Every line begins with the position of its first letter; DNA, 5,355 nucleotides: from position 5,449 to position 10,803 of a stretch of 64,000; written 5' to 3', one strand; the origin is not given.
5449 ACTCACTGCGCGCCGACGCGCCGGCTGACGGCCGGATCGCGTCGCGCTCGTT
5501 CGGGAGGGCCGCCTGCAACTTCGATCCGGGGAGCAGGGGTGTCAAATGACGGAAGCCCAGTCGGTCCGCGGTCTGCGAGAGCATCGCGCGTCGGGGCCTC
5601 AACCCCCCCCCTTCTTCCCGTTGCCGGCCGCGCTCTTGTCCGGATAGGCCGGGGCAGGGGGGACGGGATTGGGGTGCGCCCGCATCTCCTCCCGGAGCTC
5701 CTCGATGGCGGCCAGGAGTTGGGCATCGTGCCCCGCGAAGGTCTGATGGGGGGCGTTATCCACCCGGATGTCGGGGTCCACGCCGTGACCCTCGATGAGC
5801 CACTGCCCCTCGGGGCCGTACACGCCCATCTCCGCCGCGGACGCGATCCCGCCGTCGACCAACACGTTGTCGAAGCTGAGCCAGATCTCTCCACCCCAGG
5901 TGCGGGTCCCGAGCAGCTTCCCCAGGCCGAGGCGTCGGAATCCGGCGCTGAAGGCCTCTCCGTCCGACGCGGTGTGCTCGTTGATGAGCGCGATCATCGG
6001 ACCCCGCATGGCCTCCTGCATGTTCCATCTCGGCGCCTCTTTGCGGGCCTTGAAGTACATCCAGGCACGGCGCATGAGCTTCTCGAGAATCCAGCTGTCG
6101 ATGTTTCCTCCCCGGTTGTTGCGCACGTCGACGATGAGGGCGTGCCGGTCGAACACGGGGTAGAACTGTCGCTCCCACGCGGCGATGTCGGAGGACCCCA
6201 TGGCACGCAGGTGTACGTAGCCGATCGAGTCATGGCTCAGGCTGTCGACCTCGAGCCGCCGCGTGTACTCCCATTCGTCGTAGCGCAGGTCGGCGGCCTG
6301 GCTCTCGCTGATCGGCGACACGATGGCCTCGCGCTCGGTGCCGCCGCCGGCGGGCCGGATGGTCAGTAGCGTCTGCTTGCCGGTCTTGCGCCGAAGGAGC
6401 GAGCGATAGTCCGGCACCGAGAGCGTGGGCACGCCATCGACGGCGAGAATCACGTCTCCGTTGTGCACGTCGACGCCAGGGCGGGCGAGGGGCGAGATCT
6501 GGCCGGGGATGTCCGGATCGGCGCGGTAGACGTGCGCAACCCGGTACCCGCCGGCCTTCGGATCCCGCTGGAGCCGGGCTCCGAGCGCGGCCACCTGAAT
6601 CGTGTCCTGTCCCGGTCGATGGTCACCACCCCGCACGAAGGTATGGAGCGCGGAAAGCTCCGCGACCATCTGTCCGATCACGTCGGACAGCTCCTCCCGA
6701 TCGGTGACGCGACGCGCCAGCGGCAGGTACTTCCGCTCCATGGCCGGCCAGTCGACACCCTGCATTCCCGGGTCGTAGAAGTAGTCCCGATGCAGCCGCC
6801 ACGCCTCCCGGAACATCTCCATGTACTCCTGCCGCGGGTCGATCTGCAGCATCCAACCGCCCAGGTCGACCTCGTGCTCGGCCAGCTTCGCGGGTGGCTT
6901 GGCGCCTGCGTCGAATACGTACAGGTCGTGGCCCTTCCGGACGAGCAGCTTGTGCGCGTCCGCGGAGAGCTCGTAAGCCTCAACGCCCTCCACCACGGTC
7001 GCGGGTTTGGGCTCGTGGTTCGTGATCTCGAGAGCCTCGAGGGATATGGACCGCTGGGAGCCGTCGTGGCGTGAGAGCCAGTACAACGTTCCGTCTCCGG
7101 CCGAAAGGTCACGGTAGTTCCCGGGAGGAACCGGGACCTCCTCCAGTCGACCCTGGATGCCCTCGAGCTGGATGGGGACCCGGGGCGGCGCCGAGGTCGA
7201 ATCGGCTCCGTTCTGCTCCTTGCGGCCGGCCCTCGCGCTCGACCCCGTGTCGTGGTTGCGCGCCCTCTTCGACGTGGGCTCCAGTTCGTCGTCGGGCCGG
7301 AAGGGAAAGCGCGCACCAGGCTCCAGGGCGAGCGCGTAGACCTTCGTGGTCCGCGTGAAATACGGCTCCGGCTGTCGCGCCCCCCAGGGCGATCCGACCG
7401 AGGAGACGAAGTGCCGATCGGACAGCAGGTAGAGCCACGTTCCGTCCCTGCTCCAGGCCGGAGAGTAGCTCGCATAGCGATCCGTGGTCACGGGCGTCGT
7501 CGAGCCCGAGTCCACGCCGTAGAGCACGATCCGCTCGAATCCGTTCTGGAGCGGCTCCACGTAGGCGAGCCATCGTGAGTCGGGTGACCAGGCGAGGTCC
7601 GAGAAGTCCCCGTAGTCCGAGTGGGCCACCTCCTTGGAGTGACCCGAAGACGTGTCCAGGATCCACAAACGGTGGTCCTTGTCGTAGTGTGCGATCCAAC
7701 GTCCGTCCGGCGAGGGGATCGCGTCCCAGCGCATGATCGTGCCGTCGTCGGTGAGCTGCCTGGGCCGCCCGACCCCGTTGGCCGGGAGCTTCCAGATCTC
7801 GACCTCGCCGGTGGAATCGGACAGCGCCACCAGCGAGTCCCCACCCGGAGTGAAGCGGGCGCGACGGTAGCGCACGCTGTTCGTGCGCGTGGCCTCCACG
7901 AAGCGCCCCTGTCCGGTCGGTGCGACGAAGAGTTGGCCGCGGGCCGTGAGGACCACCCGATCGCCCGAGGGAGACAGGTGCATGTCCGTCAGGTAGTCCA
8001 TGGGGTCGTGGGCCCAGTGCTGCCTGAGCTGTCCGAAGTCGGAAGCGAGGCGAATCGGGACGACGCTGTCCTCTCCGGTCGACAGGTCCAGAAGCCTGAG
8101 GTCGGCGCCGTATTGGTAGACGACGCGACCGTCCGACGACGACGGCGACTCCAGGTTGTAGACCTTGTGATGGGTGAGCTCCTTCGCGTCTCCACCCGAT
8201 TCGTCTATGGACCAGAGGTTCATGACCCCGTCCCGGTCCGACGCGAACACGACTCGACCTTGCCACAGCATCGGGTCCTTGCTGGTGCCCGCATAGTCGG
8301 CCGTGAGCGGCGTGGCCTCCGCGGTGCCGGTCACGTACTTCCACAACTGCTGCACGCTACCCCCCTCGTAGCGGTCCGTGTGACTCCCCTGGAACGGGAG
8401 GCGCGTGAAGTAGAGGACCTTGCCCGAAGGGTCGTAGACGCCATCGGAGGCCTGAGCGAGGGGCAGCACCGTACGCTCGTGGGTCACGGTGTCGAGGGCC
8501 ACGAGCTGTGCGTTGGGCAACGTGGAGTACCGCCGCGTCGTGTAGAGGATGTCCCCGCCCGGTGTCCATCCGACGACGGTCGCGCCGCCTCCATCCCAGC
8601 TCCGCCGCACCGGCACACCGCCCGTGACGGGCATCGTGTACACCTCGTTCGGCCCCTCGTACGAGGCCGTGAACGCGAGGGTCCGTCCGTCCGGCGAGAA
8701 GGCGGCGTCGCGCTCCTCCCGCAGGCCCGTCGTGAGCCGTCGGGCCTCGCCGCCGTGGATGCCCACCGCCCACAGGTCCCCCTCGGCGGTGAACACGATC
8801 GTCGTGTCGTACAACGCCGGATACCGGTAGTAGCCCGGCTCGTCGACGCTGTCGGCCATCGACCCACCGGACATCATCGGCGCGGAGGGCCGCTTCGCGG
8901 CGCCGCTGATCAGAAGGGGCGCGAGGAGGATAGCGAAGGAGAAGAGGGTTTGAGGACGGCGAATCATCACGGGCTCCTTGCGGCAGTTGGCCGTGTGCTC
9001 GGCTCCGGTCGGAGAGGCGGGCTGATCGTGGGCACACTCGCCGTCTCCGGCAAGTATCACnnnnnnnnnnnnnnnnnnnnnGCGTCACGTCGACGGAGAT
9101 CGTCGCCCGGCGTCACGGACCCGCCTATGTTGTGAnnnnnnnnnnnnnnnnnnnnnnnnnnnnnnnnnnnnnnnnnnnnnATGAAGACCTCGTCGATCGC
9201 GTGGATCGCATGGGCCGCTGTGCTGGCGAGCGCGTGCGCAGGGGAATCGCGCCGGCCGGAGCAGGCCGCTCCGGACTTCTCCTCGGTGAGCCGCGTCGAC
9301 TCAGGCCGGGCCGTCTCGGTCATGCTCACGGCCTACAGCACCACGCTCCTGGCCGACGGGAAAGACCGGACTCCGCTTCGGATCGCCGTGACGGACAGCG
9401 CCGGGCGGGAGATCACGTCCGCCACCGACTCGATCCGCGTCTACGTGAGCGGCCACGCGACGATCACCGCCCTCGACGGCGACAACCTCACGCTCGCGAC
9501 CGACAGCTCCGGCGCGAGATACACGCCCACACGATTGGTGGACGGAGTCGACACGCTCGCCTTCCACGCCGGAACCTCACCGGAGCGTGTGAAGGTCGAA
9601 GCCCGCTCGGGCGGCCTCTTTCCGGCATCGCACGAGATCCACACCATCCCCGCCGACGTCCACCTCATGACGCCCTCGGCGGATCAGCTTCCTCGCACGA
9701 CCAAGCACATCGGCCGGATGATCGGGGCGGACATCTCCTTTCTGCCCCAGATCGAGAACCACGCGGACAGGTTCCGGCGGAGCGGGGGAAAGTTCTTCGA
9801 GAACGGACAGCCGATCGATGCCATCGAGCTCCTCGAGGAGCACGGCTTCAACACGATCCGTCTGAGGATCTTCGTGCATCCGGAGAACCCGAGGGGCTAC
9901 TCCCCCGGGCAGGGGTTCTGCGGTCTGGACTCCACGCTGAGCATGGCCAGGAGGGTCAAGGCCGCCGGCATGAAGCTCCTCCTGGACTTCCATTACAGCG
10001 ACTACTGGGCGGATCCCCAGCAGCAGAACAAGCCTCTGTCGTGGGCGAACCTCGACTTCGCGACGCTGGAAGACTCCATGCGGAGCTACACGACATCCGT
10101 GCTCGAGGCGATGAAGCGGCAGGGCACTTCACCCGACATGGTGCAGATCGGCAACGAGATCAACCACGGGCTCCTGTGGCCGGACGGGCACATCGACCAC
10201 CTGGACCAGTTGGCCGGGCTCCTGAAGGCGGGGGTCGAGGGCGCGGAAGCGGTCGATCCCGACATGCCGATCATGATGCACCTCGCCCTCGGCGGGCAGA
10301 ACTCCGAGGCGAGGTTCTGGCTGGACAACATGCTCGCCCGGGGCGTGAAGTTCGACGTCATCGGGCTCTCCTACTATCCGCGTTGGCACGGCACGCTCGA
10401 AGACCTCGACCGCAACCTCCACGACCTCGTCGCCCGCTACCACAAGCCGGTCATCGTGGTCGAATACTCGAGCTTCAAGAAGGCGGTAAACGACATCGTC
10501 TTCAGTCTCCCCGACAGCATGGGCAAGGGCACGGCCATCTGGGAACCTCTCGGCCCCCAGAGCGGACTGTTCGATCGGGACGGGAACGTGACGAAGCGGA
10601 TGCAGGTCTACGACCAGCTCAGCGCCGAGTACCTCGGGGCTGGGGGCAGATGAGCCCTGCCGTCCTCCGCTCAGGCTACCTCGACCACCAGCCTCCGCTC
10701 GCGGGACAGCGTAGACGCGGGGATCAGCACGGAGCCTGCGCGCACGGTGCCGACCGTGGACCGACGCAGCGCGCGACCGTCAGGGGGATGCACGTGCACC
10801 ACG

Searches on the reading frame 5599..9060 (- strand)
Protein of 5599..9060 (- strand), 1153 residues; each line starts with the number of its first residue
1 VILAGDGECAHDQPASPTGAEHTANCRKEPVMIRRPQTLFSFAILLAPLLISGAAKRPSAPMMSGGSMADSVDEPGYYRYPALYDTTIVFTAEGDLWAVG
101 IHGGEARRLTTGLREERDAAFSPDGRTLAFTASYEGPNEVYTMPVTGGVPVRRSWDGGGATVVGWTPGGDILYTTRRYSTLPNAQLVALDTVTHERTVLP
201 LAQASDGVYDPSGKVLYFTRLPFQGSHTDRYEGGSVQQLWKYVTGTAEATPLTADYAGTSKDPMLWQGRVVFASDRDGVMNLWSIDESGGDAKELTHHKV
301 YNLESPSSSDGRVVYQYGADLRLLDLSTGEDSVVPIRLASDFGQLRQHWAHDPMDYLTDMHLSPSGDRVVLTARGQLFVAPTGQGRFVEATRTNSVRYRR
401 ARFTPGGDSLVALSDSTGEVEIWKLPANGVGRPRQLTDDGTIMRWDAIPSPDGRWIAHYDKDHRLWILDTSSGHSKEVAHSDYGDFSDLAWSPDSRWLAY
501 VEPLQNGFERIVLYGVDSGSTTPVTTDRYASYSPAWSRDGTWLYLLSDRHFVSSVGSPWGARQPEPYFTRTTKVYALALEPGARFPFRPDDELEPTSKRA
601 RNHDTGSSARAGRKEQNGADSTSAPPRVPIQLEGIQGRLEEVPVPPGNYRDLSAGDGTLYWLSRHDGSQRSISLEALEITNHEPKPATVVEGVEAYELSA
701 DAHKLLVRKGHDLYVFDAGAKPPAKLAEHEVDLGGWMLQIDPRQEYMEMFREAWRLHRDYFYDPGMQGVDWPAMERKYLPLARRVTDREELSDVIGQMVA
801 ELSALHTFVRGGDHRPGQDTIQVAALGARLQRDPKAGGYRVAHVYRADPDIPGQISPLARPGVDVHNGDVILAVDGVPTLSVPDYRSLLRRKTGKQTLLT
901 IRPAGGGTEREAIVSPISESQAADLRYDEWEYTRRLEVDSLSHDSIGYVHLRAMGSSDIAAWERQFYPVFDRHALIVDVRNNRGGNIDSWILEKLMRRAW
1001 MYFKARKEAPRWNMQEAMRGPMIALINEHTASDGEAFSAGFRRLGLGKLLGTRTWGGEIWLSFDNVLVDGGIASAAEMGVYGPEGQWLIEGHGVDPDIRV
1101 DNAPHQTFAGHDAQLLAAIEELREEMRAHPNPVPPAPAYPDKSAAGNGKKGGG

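Call 53: search_protein_families(library=pfam, proteins=[window:5599-9060:-], max_evalue=0.001)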
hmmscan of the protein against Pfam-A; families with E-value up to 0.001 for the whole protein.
window:5599-9060:- (1153 aa): 7 families
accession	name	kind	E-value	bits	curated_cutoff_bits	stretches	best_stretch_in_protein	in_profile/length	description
PF03572.23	Peptidase_S41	-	2.9e-26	92.5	24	1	946-1100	2-165/165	Peptidase family S41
PF14684.11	Tricorn_C1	-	6.6e-22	77.6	24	1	742-800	1-59/59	Tricorn protease C1 domain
PF14685.13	PDZ_Tricorn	-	1.4e-15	57.5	25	1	826-912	3-86/88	Tricorn protease PDZ domain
PF07676.18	PD40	-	1.2e-13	51.1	20.9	1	107-132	2-27/38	WD40-like Beta Propeller Repeat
PF17820.7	PDZ_6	-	6.5e-07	29.4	27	1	867-902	18-53/54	PDZ domain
PF25174.1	Beta-prop_THOC3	-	1.8e-06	27.6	305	0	450-500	222-271/272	THOC3 beta-propeller domain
PF00930.27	DPPIV_N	-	2e-05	24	22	0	463-501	23-60/354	Dipeptidyl peptidase IV (DPP IV) N-terminal region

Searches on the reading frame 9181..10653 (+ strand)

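Call 53: search_protein_families(library=pfam, proteins=[window:9181-10653:+], max_evalue=0.001)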
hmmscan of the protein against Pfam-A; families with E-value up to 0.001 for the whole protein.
window:9181-10653:+ (490 aa): 3 families
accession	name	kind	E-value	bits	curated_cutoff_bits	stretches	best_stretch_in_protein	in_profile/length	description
PF07745.19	Glyco_hydro_53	-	1.7e-83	280.9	24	1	181-432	2-248/340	Glycosyl hydrolase family 53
PF18565.7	Glyco_hydro2_C5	-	1.7e-10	41.1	32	1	49-150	3-101/103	Glycoside hydrolase family 2 C-terminal domain 5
PF09134.16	Invasin_D3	-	0.00024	22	33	0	49-145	7-84/98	Invasin, domain 3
